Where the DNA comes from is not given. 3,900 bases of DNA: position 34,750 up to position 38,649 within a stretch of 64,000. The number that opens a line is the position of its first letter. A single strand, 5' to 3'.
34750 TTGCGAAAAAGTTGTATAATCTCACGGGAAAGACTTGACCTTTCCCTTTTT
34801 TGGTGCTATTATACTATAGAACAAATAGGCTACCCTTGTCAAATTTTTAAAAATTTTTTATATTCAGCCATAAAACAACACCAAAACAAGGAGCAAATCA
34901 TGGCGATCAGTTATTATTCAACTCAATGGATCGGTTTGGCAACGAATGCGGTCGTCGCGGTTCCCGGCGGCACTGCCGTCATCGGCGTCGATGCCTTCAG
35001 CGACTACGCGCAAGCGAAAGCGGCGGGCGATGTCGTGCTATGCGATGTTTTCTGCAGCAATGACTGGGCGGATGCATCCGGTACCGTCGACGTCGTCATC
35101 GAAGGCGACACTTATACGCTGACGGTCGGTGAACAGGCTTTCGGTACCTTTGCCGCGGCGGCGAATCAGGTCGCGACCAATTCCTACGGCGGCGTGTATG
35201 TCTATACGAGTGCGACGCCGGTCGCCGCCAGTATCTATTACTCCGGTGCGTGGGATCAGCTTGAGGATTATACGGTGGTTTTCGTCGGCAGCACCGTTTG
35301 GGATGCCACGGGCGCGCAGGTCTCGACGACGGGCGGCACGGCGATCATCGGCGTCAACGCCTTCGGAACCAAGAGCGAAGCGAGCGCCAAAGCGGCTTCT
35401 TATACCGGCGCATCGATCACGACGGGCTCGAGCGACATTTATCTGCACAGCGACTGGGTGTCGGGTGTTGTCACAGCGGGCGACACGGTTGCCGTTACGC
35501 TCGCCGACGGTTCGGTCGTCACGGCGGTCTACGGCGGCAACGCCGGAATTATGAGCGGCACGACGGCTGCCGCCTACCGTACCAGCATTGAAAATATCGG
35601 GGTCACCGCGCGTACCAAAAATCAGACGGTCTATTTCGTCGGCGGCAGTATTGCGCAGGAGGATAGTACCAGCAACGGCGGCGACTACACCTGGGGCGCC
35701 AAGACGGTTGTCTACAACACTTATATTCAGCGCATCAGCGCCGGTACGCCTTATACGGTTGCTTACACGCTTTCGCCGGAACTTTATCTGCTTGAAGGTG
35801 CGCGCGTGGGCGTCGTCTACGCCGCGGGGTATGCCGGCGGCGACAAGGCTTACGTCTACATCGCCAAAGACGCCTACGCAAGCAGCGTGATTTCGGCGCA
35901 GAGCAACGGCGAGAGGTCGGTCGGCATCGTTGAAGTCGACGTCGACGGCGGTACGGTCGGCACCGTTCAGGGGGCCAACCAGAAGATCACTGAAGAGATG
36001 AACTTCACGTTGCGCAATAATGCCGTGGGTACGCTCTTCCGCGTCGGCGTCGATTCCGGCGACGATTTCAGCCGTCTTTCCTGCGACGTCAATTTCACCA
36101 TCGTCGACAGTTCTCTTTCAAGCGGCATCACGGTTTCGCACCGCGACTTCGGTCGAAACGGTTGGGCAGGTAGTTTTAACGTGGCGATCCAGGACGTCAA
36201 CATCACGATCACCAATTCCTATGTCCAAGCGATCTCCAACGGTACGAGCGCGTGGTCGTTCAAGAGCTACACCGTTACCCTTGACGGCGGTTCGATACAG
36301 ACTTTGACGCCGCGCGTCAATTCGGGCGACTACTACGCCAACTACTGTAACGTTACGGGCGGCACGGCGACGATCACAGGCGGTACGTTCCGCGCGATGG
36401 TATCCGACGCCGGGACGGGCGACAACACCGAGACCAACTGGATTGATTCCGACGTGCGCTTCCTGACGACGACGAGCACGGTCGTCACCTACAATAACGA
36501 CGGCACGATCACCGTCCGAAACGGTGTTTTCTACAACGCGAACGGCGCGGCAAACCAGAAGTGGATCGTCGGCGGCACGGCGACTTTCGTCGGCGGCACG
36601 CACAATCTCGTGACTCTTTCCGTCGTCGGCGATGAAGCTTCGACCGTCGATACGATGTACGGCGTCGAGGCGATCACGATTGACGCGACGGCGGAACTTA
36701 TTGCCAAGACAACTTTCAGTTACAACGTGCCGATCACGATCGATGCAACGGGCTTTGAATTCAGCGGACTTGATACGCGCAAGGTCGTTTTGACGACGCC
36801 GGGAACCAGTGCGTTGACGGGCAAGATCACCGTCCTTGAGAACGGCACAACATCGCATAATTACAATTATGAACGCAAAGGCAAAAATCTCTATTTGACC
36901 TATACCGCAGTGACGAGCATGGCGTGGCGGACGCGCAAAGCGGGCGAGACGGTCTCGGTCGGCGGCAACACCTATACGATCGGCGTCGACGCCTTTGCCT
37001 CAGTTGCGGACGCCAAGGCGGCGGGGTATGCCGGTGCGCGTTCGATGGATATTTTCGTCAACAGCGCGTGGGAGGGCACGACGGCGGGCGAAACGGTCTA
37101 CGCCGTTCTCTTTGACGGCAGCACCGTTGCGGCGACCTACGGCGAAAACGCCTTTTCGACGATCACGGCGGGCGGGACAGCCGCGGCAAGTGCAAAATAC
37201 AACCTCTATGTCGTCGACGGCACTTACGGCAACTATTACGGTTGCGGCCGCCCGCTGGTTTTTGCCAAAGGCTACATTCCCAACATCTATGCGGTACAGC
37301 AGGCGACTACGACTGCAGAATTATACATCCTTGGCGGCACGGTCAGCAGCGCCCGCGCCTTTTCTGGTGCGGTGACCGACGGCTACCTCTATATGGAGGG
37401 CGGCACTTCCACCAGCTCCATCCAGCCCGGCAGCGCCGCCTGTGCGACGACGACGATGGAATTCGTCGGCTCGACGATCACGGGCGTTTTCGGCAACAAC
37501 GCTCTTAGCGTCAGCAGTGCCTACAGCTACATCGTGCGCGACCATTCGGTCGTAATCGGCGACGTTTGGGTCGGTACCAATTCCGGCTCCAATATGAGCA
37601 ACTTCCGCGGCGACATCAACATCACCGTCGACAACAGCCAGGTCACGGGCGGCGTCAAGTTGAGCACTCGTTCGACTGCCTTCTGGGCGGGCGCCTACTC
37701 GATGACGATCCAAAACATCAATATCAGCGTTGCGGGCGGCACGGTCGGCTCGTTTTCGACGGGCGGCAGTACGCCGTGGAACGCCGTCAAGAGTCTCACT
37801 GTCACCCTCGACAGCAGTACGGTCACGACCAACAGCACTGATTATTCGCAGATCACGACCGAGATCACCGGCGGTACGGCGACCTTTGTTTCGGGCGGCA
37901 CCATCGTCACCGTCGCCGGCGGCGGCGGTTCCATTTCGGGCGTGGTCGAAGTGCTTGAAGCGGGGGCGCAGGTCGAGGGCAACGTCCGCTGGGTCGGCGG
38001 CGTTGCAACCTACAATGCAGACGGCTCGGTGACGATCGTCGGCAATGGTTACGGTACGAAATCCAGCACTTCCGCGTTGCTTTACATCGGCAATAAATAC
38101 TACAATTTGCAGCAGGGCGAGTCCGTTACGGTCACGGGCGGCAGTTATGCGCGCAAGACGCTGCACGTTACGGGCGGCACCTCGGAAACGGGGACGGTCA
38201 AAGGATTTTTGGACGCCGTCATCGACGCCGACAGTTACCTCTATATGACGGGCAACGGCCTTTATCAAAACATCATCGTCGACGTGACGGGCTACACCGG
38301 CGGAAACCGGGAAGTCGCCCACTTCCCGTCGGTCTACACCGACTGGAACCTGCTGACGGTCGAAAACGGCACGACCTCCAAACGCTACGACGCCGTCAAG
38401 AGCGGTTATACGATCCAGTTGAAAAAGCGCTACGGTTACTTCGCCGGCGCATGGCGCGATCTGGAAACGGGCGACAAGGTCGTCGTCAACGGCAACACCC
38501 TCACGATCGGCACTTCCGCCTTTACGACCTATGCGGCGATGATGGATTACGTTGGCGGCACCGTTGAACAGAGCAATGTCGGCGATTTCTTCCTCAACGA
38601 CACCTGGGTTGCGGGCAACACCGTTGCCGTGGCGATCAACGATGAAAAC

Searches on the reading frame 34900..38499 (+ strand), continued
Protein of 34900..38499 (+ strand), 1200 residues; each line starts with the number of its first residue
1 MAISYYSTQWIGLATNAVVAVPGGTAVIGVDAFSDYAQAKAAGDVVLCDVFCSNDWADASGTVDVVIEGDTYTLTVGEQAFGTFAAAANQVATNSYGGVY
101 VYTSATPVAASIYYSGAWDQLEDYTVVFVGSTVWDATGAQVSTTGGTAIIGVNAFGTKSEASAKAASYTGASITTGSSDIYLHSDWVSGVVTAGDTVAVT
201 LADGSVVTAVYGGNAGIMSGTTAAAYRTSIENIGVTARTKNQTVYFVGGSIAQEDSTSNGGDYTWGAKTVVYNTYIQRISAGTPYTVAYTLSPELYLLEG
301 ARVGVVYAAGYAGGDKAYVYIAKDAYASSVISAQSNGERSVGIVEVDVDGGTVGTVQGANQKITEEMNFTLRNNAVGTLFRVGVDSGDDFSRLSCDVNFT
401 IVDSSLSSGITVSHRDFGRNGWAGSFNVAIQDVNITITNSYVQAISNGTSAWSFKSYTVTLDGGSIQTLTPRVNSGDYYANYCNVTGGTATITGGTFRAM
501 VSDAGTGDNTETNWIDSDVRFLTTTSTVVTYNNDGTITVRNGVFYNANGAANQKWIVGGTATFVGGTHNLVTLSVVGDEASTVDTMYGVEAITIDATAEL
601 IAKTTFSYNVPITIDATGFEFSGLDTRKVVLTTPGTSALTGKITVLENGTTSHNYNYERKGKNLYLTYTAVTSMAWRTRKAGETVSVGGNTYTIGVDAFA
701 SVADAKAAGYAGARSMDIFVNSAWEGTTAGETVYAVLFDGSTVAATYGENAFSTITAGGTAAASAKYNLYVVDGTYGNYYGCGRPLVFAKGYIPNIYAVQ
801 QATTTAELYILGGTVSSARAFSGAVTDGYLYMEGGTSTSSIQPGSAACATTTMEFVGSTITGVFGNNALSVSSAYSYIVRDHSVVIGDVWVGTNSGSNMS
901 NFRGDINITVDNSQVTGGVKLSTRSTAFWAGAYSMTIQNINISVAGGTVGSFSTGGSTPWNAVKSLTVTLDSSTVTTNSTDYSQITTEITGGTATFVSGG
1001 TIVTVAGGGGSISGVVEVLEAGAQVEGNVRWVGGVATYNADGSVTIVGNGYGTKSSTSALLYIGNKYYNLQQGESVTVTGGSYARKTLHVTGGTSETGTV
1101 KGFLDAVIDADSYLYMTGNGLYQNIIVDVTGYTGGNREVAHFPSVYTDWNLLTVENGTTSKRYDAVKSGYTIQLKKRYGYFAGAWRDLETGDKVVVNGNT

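Call 91: search_protein_families(library=pfam, proteins=[P0124, P0125, P0126], max_evalue=0.1)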
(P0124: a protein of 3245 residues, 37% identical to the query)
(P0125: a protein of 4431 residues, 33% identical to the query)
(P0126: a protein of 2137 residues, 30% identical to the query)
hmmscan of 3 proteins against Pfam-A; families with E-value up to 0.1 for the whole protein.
P0124 (3245 aa): 1 family
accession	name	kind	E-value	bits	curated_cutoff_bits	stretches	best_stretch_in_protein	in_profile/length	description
PF23235.1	WH3_Lhr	-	0.017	15.9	27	0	2188-2212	9-33/95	Large helicase-related protein, winged-helix domain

P0125 (4431 aa): 4 families
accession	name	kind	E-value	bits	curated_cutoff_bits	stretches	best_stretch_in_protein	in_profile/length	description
PF24893.1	DUF7743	-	1.7e-06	28.2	27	0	2934-3019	17-106/120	Domain of unknown function (DUF7743)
PF03174.19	CHB_HEX_C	-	1.6e-05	25.2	23.6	0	3375-3408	38-70/76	Chitobiase/beta-hexosaminidase C-terminal domain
PF02012.26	BNR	-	0.00021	21.2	27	0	2677-2686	1-10/12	BNR/Asp-box repeat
PF21160.3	PrkC-like_PASTA-like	-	0.091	13.6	27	0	3388-3417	33-62/74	Serine/threonine protein kinase-like, C-terminal PASTA-like domain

P0126 (2137 aa): 0 families

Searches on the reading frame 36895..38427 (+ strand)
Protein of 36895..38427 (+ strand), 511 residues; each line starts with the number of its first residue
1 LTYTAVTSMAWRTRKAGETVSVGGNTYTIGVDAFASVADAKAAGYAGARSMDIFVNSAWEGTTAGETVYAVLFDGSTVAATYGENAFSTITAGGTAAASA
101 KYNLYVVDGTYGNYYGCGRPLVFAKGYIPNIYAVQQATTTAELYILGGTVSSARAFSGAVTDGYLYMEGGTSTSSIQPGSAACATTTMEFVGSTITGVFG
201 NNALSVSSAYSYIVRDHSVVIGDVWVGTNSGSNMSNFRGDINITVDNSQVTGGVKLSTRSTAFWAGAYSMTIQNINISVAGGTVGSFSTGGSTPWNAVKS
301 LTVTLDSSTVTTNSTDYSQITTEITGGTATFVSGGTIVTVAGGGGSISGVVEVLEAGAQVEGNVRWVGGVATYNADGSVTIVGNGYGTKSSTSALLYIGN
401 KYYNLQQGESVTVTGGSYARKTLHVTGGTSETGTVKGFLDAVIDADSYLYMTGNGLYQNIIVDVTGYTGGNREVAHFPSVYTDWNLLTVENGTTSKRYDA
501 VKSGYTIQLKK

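Call 71: predict_structure(alignment_id=A7)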
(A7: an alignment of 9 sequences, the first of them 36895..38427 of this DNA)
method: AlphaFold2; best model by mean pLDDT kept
length: 511 residues; sequences in the alignment: 9
mean_pLDDT: 68.2   pTM: 0.65
mean pLDDT of the five models: 68.2, 65.6, 65.2, 64.4, 59.4
residues with pLDDT >= 90: 41; 70-90: 217; 50-70: 160; < 50: 93
segments of 3 or more residues with pLDDT < 50: 231-234, 259-268, 290-295, 314-319, 333-366, 385-393, 415-421, 429-436
pLDDT, mean of each block of 10 residues (from residue 1): 77 87 87 89 85 90 94 85 92 86 82 64 68 57 82 74 83 76 79 79 60 82 61 58 83 62 42 74 67 53 67 49 60 45 44 36 48 59 47 50 58 47 54 52 74 63 80 73 66 64 83 76
secondary structure, 60 per line:
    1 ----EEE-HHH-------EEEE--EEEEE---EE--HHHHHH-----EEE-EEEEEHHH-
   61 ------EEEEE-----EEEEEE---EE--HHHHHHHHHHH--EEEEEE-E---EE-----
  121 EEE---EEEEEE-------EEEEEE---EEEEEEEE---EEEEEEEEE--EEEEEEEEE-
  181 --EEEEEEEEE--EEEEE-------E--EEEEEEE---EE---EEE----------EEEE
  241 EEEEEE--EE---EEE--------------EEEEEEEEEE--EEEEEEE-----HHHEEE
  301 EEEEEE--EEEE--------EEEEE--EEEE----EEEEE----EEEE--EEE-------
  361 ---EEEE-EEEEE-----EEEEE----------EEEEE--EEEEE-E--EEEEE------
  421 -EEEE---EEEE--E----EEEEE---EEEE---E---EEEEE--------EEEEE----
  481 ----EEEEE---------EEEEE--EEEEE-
elements in order: E5-7 E19-22 E25-29 H37-42 E48-50 E52-56 E67-71 E77-82 H90-100 E103-108 E121-123 E127-132 E140-145 E149-156 E160-168 E171-179 E183-191 E194-198 E209-215 E224-226 E237-246 E254-256 E271-280 E283-289 E298-306 E309-312 E321-325 E328-331 E336-340 E345-348 E351-353 E364-367 E369-373 E379-383 E394-398 E401-405 E410-414 E422-425 E429-432 E440-444 E448-451 E459-463 E472-476 E485-489 E499-503 E506-510

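Call 74: fold_search(model_id=the predicted structure, library=pdb)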
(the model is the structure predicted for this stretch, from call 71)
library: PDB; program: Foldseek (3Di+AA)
matches with E <= 10: 95; with E <= 0.001: 0
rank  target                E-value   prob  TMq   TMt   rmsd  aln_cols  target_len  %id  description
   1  6e0v_A                4.9e-02  0.30  0.21  0.18  14.2       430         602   10  Apo crystal structure of the colanidase tailspike protein gp150 of Phage Phi92 (released 2019-07-17)
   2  5gai_0                1.1e-01  0.18  0.19  0.16  15.3       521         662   10  Probabilistic Structural Models of Mature P22 Bacteriophage Portal, Hub, and Tailspike proteins (released 2016-02-17)
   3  7chu_A                1.9e-01  0.21  0.24  0.24  12.5       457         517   10  Geobacillus virus E2 - ORF18 (released 2021-04-14)
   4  6n2b_A                3.5e-01  0.06  0.13  0.17  27.4       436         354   12  The Crystal Structure of Caldicellulosiruptor kristjanssonii Tapirin C-terminal domain (released 2018-12-19)
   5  2v5i                  3.7e-01  0.12  0.20  0.19  15.6       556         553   11  Structure of the receptor-binding protein of bacteriophage Det7: a podoviral tailspike in a myovirus (released 2008-02-19)
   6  8qeo_A                4.1e-01  0.10  0.11  0.03  21.7       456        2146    8  cryo-EM structure complex of Frizzled-7 and Clostridioides difficile toxin B (released 2024-03-20)
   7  8bwk_D                4.1e-01  0.04  0.13  0.11  24.6       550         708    8  Metagenomic derived PL6 alginate lyase (released 2023-12-20)
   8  3p4g_B                6.1e-01  0.16  0.20  0.28  11.5       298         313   16  X-ray crystal structure of a hyperactive, Ca2+-dependent, beta-helical antifreeze protein from an Antarctic bacterium (released 2011-04-27)
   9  9ohc                  6.4e-01  0.14  0.11  0.03  15.5       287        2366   10  CryoEM structure of Toxin B (TcdB) from clostridioides difficile complexed with taurochenodeoxycholic acid (TCDCA) (released 2026-03-11)
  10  9nfu_A                6.7e-01  0.08  0.12  0.04  17.2       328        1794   10  CryoEM Structure of De Novo Antibody Fragment scFv 6 with C. difficile Toxin B (TcdB) (released 2025-11-12)
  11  6eu4_A                6.7e-01  0.04  0.15  0.13  15.5       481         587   11  Structure of Acinetobacter phage vb_AbaP_AS12 gp42 tailspike (released 2018-11-07)
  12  8qen                  8.6e-01  0.14  0.11  0.03  16.2       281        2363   10  cryo-EM structure of apo Clostridioides difficile toxin B (released 2024-03-20)
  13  8iqe_B                8.6e-01  0.08  0.19  0.19  14.0       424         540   11  Crystal structure of tetrameric K2-2 TSP (released 2024-02-21)
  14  4r04                  8.6e-01  0.02  0.08  0.03  24.8       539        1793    7  Clostridium difficile Toxin A (TcdA) (released 2016-01-06)
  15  6n2b_B                9.0e-01  0.06  0.15  0.19  28.2       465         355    9  The Crystal Structure of Caldicellulosiruptor kristjanssonii Tapirin C-terminal domain (released 2018-12-19)
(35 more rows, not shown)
